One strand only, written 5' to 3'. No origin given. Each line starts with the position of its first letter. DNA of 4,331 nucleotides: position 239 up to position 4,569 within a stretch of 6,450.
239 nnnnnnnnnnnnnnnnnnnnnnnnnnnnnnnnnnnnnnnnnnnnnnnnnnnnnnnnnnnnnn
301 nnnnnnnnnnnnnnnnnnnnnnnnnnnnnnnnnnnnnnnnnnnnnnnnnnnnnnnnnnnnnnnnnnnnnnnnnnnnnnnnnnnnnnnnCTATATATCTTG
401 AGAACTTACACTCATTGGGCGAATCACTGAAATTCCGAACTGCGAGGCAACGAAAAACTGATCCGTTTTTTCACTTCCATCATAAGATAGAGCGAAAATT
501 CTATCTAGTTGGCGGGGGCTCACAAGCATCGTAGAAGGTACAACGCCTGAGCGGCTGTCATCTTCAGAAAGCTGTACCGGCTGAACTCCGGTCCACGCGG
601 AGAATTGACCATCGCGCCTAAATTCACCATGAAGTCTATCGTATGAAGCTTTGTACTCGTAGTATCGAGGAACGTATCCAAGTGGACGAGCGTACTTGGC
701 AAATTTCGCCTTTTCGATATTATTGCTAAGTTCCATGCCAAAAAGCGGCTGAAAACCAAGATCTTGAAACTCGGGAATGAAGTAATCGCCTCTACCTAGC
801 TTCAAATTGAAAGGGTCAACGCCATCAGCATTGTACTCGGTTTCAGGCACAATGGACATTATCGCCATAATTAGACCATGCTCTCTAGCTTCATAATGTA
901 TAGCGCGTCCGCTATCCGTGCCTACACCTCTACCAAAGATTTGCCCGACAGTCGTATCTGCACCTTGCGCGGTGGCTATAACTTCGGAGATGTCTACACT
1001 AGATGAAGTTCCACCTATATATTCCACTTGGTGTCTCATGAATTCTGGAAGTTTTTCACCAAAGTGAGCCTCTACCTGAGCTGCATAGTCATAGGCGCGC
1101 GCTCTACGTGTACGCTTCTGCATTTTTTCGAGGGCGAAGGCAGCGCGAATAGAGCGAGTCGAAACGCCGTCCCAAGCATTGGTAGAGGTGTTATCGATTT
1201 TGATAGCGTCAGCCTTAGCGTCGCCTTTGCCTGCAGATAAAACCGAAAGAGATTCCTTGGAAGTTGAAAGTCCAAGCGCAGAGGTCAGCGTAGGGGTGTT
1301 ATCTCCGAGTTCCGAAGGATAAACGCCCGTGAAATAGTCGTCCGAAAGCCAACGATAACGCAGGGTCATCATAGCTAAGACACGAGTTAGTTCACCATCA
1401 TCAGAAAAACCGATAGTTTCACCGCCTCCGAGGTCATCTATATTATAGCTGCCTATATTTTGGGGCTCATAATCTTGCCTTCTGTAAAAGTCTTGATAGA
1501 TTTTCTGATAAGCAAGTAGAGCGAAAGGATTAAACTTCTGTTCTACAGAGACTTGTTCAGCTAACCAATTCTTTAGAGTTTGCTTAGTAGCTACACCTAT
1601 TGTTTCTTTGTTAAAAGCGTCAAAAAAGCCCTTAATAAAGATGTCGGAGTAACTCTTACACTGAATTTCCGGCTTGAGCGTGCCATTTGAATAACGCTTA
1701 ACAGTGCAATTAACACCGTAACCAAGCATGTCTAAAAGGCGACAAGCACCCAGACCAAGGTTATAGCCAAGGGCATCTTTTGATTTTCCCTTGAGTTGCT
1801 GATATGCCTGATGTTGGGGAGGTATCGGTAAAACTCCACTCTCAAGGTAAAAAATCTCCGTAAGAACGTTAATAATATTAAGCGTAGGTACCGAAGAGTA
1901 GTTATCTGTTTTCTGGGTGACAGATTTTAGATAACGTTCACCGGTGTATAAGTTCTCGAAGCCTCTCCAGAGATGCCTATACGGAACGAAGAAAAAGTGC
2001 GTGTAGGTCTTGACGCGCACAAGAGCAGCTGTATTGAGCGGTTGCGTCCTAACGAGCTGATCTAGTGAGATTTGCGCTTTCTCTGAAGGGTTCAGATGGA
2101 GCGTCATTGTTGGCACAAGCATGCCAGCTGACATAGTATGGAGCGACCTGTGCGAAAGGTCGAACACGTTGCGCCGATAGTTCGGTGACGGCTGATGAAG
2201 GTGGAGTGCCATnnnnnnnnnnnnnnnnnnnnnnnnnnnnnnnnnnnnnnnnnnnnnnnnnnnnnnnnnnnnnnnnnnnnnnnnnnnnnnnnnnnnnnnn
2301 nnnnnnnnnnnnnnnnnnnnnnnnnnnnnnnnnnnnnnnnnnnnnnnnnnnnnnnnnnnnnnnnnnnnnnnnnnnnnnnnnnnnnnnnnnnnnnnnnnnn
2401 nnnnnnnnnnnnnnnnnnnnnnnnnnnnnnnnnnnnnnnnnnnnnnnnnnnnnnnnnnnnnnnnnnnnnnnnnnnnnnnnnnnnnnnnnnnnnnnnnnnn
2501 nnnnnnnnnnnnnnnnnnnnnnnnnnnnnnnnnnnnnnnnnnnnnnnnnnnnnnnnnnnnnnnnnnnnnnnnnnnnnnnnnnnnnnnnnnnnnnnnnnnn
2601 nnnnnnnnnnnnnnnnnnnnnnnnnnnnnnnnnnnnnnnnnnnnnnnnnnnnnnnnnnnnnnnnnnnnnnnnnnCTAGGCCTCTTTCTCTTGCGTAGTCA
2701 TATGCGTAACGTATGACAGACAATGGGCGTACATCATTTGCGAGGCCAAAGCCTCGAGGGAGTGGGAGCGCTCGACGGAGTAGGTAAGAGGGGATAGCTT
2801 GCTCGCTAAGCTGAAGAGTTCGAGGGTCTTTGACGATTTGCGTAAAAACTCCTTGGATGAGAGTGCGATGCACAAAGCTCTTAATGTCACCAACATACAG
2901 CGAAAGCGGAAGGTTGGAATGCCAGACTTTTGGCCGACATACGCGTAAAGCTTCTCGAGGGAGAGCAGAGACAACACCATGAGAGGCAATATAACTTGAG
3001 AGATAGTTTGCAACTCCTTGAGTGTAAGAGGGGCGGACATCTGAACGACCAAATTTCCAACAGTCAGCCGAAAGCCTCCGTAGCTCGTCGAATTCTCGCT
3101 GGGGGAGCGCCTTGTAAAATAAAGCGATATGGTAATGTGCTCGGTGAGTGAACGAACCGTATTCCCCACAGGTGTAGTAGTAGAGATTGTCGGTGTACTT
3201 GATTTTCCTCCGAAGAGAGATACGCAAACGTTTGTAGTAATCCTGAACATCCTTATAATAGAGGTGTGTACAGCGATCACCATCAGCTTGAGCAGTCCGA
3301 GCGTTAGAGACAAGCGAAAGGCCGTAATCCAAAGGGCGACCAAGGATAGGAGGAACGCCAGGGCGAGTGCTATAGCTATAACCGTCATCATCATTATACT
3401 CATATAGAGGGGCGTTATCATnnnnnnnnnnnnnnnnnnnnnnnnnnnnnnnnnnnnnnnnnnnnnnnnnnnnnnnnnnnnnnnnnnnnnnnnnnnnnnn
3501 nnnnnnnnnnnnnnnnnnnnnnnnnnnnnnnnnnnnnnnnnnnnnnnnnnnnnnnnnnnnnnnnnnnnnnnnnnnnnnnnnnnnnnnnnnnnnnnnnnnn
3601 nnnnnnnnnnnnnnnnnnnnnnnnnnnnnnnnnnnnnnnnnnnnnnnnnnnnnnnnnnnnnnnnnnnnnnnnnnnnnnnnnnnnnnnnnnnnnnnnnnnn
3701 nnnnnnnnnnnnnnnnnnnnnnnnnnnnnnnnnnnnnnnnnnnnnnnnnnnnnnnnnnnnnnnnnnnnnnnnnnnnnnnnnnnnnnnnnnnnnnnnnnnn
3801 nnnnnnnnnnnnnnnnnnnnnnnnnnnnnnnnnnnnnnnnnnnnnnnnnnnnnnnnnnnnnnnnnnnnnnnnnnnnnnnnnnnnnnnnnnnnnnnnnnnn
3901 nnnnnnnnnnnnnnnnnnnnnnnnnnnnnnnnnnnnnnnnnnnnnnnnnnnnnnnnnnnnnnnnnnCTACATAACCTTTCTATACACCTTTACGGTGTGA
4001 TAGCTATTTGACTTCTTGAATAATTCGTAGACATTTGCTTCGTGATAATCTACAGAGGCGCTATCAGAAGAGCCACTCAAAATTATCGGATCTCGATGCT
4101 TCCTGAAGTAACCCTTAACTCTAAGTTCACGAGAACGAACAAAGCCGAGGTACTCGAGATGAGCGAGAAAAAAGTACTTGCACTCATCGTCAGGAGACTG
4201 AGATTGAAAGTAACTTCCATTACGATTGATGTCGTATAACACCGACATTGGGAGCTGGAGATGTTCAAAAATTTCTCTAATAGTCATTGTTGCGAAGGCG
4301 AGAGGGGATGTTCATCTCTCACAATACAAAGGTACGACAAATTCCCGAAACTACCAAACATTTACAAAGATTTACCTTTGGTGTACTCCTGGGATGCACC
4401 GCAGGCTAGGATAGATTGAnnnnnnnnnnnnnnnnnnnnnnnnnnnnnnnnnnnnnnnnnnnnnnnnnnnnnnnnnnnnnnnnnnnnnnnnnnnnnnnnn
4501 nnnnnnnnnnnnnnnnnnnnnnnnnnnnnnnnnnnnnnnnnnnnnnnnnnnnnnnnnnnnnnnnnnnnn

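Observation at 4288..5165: An 880-nt ORF-free but highly structured intergenic region in an otherwise maximally compact ssDNA genome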

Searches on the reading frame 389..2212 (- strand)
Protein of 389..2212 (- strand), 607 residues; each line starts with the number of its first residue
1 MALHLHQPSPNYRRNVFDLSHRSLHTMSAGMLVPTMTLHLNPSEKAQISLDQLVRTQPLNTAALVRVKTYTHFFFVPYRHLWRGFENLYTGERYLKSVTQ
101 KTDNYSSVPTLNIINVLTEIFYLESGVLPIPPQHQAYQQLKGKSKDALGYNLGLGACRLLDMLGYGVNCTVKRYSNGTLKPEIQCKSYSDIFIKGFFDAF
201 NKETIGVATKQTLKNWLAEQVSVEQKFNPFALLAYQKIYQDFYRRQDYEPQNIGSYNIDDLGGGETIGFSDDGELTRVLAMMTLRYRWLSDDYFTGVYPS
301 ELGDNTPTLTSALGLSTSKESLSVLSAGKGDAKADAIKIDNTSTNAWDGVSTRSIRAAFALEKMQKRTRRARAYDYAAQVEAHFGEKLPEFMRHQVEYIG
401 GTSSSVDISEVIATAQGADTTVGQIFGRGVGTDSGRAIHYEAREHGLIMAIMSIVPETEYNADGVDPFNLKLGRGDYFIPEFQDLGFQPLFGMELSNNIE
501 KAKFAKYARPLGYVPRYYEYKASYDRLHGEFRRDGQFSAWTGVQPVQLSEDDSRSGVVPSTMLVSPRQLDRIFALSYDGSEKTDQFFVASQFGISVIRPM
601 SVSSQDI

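Call 4: search_protein_families(library=pfam, proteins=[window:389-2212:-], max_evalue=0.01)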
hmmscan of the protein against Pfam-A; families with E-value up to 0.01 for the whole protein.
window:389-2212:- (607 aa): 1 family
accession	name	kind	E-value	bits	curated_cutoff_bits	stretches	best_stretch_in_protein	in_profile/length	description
PF02305.22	Phage_F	-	3.7e-29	102.3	25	2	221-605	124-498/501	Capsid protein (F protein)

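Call 5: search_protein_families(library=phrogs, proteins=[window:389-2212:-], max_evalue=0.01)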
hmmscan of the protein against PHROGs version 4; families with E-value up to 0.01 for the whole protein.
window:389-2212:- (607 aa): 1 family
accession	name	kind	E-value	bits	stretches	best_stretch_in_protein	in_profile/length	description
phrog_514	-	head and packaging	1.7e-71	242.5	1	8-604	18-511/531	major head protein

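Call 17: find_homologous_proteins(query=window:389-2212:-, max_evalue=1e-30)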
Query window:389-2212:- (607 aa): 188 proteins with E <= 1e-30 among 8000 candidates; the best 120 are listed.
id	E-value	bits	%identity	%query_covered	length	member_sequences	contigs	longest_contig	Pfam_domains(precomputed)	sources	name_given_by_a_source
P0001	0.0e+0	1327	100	96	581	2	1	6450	PF02305.23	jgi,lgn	-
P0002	0.0e+0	1033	75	100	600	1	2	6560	PF02305.23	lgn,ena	-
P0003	7.3e-140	486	43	99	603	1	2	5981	PF02305.23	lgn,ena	-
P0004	3.3e-139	483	48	63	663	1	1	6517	PF02305.23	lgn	-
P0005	2.5e-138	480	49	63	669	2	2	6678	PF02305.23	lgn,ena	-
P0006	2.5e-138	480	47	63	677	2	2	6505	PF02305.23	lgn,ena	-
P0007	3.5e-138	480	43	99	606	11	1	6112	PF02305.23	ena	-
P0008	5.1e-138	479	47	63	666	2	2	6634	PF02305.23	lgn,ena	-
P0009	2.5e-137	477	41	99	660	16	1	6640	PF02305.23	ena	-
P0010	4.0e-137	476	40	99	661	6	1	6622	PF02305.23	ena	-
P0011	4.3e-137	476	40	99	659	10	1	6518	PF02305.23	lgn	-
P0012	4.9e-137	476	48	63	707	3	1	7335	PF02305.23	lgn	-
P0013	5.2e-137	476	41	99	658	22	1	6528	PF02305.23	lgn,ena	-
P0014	1.5e-136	475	41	99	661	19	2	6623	PF02305.23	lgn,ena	-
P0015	3.5e-136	473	40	99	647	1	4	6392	PF02305.23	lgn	-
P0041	1.1e-133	465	42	98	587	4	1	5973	PF02305.23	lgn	-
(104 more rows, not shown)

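Call 19: find_encoding_contigs(protein=P0002, flank=7000, max_places=10)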
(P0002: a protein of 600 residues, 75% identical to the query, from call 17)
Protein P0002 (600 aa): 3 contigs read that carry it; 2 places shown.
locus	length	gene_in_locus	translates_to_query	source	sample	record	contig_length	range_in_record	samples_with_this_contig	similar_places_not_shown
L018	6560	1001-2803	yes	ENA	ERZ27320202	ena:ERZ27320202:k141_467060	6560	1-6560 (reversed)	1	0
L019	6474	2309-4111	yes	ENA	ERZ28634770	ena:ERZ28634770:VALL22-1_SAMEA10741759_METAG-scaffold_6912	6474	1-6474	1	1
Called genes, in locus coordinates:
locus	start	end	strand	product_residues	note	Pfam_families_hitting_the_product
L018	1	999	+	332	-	?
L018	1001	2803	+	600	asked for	PF02305:Phage_F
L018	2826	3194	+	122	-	-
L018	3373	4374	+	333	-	-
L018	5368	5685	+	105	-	-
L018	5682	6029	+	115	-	-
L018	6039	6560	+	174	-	?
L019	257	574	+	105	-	-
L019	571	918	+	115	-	-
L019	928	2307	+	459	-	PF23343:REP_ORF2-G2P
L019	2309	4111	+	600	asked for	PF02305:Phage_F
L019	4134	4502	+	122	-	-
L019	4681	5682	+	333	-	-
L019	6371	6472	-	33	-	?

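Call 20: find_encoding_contigs(protein=P0003, flank=7000, max_places=4)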
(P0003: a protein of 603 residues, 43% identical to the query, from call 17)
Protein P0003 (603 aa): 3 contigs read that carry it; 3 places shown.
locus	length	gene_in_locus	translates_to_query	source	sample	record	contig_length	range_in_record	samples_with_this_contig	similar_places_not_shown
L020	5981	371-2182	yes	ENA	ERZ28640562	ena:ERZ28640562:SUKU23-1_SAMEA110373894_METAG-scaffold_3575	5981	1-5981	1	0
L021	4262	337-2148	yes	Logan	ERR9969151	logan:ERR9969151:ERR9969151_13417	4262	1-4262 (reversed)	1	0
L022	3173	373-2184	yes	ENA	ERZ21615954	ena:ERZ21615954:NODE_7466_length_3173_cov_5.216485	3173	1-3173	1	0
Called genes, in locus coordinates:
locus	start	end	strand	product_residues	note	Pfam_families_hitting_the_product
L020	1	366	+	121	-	?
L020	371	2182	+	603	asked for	PF02305:Phage_F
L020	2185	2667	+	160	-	-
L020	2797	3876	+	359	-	-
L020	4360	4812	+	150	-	PF00959:Phage_lysozyme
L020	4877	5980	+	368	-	?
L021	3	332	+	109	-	?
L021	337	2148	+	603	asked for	PF02305:Phage_F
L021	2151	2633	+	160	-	-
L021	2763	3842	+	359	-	-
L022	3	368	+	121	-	?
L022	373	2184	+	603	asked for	PF02305:Phage_F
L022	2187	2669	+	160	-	-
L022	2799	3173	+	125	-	?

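Call 25: find_related_loci(query=window:389-2212:-, collection=viral_contigs, flank=7000)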
Query window:389-2212:- (607 aa) in viral_contigs; peptide patterns used: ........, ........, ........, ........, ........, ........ (x = any residue, [..] = any of these).
116 stretches matched a pattern; 105 encode a relative of the query (tblastn E <= 1e-3); the best 80 are kept; 80 distinct loci.
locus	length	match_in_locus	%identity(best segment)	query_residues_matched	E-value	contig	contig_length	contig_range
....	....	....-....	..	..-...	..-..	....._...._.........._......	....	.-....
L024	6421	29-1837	29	13-601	3e-54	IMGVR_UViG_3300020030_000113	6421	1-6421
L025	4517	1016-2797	29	13-601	7e-54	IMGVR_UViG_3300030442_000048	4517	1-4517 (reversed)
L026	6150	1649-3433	28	13-601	7e-54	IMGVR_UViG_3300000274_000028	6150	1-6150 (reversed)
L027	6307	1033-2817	28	13-601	2e-53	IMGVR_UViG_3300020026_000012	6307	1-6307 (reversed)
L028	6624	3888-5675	28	13-601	1e-53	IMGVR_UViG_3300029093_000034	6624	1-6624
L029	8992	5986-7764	27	14-603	2e-53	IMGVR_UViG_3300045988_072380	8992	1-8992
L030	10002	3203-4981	27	14-603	2e-53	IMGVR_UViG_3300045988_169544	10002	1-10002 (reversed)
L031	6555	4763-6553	27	17-600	5e-53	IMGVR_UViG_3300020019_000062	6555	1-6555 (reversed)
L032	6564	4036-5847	28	13-601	1e-52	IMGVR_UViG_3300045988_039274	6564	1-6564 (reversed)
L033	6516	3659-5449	28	13-601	1e-52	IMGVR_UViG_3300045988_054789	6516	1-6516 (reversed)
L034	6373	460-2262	27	13-601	3e-52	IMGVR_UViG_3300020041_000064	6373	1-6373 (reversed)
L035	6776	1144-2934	29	13-601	4e-52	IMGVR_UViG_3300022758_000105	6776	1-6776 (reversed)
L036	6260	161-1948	28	13-601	9e-52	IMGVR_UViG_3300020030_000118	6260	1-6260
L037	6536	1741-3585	28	18-601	8e-52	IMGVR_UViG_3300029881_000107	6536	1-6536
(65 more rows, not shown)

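Call 67: search_dna_similar(query=window:389-2212:-, collection=phages, mode=protein, max_rows=12)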
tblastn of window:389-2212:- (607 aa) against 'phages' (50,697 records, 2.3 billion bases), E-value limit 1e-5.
Records with a match: 2729; places in all: 2734; records where one place covers at least 80% of the query: 313.
Best place of each record, by identity: <60% 2729.
By first word of the organism name: bajarodmic 842; Microviridae 684; Dulem 353; Microvirus 146; Dipodfec 88; Blackfly 80; Tortoise 75; Capybara 70; robinz 64; Apis 52; and 29 more.
By host as written in the record: - 943; Peromyscus fraterculus 454; Ciona robusta 203; Varecia variegata 176; porcine 92; Austrosimulium ungulatum 80; Homo sapiens 78; Gopherus morafkai 75; and 49 more.
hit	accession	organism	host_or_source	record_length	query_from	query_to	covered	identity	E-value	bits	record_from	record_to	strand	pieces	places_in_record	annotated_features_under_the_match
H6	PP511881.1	Dulem virus 259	Varecia rubra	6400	5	606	99%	41.7%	4e-130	426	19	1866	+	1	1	major capsid protein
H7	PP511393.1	Dulem virus 235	Eulemur fulvus collaris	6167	5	607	90%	45.3%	3e-92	442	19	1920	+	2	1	major capsid protein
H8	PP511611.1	Dulem virus 235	Varecia variegata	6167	5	607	90%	45.3%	3e-92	442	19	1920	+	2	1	major capsid protein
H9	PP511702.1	Dulem virus 235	Varecia variegata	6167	5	607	90%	45.3%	3e-92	442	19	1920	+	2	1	major capsid protein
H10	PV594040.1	Microviridae sp.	Homo sapiens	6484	5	607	99%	40.9%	9e-130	425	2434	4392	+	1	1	major capsid protein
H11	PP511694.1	Dulem virus 235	Varecia variegata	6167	27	607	87%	45.6%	4e-92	423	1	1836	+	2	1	major capsid protein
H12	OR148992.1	Microvirus D_HF4_124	Homo sapiens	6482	5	607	99%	39.7%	2e-124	410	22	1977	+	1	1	major capsid protein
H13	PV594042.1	Microviridae sp.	Homo sapiens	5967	16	607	98%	40.0%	3e-122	403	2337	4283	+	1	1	major capsid protein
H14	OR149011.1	Microvirus D_HF33_14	Homo sapiens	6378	2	603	99%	38.9%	1e-101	344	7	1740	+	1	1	major capsid protein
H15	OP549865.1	Microvirus sp.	Homo sapiens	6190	3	602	90%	39.9%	1e-70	352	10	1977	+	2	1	major capsid protein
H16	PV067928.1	Microviridae sp.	Homo sapiens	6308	2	602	97%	36.9%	8e-68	347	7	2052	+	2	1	major capsid protein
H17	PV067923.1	Microviridae sp.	Homo sapiens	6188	3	602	90%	39.8%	8e-70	351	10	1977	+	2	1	major capsid protein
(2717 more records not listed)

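Call 97: find_encoding_contigs(protein=P0007, flank=7000, max_places=1)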
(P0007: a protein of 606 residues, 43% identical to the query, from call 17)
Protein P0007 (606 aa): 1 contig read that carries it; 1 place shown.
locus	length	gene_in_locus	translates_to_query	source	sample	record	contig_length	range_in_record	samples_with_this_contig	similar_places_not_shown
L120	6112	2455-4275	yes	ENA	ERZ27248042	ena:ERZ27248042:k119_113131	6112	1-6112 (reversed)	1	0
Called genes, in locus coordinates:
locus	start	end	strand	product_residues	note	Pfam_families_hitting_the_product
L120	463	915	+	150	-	PF00959:Phage_lysozyme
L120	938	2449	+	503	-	PF23343:REP_ORF2-G2P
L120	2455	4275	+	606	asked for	PF02305:Phage_F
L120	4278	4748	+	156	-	-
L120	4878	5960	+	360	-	-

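Call 98: find_encoding_contigs(protein=P0004, flank=7000, max_places=1)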
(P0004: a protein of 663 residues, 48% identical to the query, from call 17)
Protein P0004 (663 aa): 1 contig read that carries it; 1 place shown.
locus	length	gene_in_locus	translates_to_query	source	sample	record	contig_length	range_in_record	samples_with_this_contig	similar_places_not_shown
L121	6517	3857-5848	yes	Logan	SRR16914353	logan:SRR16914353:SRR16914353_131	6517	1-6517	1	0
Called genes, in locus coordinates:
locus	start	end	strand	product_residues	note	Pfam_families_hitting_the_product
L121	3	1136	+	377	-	?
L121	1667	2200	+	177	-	PF00959:Phage_lysozyme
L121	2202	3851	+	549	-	PF23343:REP_ORF2-G2P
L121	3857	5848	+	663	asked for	PF02305:Phage_F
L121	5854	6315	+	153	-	-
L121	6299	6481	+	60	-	-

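Call 99: find_encoding_contigs(protein=P0041, flank=7000, max_places=1)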
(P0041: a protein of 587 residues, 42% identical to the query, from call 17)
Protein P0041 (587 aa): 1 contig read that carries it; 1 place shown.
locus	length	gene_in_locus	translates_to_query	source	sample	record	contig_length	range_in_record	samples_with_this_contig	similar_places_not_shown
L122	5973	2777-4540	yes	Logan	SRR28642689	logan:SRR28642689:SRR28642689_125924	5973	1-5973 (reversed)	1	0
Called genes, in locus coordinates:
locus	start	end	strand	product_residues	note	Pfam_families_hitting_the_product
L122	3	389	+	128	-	?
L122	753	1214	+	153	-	PF00959:Phage_lysozyme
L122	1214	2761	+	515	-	PF23343:REP_ORF2-G2P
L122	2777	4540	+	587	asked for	PF02305:Phage_F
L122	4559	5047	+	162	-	-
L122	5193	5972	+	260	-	?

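Call 100: find_encoding_contigs(protein=P0009, flank=7000, max_places=1)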
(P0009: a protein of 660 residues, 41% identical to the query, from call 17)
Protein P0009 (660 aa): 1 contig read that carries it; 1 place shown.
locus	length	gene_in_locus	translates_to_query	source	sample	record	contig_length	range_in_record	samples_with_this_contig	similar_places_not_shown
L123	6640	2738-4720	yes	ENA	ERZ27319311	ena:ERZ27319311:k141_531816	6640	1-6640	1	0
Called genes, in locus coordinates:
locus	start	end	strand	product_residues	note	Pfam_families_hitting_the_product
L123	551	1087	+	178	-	PF00959:Phage_lysozyme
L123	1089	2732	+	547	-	PF23343:REP_ORF2-G2P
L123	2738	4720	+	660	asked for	PF02305:Phage_F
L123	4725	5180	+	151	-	-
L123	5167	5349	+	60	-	-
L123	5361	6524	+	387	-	-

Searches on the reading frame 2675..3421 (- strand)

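Call 4: search_protein_families(library=pfam, proteins=[window:2675-3421:-], max_evalue=0.01)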
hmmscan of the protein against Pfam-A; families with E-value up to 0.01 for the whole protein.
window:2675-3421:- (248 aa): 1 family
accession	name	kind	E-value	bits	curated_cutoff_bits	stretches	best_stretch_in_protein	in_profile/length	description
PF13019.12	Sde2_N_Ubi_yeast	-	0.00097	20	26.4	1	64-103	2-41/86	Yeast Splicing regulator sde2, N-terminal ubiquitin domain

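Call 5: search_protein_families(library=phrogs, proteins=[window:2675-3421:-], max_evalue=0.01)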
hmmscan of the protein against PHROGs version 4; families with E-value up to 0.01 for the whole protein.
window:2675-3421:- (248 aa): 0 families

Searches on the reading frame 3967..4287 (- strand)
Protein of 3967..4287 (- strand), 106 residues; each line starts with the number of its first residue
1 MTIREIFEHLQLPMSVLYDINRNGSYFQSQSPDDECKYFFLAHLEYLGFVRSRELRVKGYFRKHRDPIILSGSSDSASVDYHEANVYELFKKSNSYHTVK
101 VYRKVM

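Call 4: search_protein_families(library=pfam, proteins=[window:3967-4287:-], max_evalue=0.01)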
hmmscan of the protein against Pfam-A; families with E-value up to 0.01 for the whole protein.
window:3967-4287:- (106 aa): 0 families

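Call 5: search_protein_families(library=phrogs, proteins=[window:3967-4287:-], max_evalue=0.01)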
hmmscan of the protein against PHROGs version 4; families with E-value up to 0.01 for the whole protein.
window:3967-4287:- (106 aa): 0 families

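Call 14: find_related_loci(query=window:3967-4287:-, collection=viral_contigs, flank=6000)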
Query window:3967-4287:- (106 aa) in viral_contigs; peptide patterns used: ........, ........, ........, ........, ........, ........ (x = any residue, [..] = any of these).
6 stretches matched a pattern, but none encodes a relative of the query by tblastn (E <= 1e-3).

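Call 16: find_encoding_contigs(protein=window:3967-4287:-, flank=7000, max_places=10)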
Protein window:3967-4287:- (106 aa): 2 contigs read that carry it; 2 places shown.
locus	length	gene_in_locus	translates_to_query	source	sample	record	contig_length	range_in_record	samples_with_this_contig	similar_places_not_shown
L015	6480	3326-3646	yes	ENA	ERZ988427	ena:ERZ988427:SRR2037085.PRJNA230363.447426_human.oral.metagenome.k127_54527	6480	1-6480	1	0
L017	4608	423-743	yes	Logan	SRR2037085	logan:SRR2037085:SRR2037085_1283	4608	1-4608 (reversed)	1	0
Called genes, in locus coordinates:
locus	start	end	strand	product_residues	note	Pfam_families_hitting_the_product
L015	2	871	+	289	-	?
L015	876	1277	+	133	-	-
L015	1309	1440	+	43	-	-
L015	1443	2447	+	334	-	-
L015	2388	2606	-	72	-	-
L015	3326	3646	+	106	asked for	-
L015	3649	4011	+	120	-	-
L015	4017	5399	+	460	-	PF23343:REP_ORF2-G2P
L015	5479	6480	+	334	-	?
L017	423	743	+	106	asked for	-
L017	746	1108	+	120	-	-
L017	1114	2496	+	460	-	PF23343:REP_ORF2-G2P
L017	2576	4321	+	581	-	PF02305:Phage_F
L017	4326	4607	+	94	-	?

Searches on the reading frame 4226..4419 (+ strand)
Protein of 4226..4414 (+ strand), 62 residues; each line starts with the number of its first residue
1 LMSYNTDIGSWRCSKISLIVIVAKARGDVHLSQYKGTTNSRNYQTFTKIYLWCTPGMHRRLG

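Call 83: search_protein_families(library=phrogs, proteins=[window:4226-4414:+, window:4261-4419:+], max_evalue=0.1)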
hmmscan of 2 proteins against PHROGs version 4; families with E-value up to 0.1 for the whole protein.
window:4226-4414:+ (62 aa): 0 families

window:4261-4419:+ (52 aa): 0 families

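Call 84: search_protein_families(library=pfam, proteins=[window:4226-4414:+, window:4261-4419:+], max_evalue=0.1)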
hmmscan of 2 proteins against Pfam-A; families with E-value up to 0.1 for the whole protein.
window:4226-4414:+ (62 aa): 0 families

window:4261-4419:+ (52 aa): 0 families
